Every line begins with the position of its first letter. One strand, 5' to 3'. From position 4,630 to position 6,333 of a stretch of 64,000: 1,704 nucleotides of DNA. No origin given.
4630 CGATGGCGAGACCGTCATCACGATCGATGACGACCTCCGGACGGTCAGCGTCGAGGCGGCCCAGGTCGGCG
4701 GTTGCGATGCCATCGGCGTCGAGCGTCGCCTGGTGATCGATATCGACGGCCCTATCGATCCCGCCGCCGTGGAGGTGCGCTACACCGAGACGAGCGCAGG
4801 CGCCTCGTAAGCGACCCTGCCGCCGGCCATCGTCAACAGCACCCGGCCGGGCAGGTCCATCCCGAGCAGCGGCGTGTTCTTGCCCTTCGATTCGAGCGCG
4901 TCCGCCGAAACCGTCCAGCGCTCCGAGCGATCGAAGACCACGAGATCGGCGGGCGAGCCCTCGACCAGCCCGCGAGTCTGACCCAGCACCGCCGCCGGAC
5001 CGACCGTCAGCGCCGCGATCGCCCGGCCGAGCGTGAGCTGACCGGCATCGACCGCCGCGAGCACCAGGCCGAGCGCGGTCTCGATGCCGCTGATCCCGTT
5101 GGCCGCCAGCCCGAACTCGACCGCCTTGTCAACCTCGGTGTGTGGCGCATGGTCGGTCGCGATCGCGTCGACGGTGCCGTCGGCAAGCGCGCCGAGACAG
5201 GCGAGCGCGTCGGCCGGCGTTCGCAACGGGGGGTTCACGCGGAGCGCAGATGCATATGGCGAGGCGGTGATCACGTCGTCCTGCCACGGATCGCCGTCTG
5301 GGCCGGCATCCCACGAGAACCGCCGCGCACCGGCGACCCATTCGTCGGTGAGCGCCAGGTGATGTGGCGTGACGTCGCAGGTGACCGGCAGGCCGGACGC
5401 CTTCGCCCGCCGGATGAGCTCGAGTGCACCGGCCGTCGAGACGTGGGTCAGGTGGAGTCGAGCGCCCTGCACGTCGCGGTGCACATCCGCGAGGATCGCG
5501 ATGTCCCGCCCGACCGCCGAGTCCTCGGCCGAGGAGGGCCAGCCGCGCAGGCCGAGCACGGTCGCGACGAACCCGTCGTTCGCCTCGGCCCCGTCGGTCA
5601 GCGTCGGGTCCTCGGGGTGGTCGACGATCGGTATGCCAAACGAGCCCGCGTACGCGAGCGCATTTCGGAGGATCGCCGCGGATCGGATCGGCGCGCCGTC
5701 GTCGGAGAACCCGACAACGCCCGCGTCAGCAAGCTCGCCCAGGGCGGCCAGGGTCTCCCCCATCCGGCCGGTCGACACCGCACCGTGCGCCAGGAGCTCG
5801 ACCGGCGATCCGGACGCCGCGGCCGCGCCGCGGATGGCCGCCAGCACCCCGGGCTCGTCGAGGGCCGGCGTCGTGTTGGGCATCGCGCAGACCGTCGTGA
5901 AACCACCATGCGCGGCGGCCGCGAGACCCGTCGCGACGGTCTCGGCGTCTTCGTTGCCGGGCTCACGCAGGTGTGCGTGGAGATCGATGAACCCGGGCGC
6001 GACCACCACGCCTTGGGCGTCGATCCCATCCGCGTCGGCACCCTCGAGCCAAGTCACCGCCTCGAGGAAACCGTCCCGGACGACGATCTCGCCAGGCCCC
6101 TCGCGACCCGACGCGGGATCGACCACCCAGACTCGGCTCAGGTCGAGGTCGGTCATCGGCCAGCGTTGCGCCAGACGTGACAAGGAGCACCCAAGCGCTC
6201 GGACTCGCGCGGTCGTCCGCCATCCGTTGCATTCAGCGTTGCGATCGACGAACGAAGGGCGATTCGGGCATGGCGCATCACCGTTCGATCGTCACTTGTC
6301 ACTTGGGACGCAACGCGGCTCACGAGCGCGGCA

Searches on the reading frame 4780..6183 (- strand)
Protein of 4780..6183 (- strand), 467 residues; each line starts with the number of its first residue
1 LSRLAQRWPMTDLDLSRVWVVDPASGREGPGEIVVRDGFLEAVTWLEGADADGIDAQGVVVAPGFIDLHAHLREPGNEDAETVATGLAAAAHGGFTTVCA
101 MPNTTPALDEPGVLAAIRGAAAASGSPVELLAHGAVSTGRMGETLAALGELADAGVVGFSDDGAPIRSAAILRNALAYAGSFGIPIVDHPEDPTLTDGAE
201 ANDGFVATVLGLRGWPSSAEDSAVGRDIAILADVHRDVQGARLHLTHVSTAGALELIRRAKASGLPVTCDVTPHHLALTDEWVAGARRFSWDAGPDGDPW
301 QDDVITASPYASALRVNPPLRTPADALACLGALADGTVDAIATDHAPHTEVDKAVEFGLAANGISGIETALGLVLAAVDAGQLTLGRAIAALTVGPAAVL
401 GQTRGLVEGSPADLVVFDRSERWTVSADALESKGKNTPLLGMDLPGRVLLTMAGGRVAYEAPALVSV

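Call 33: search_protein_families(library=pfam, proteins=[window:4780-6183:-], max_evalue=0.00001)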
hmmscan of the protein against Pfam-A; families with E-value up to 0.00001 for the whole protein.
window:4780-6183:- (467 aa): 2 families
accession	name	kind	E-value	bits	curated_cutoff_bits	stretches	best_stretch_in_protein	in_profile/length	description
PF01979.26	Amidohydro_1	-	4.1e-23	82.6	25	1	60-457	1-344/345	Amidohydrolase family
PF07969.17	Amidohydro_3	-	3.4e-18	66.8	29.7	1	53-459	2-472/472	Amidohydrolase family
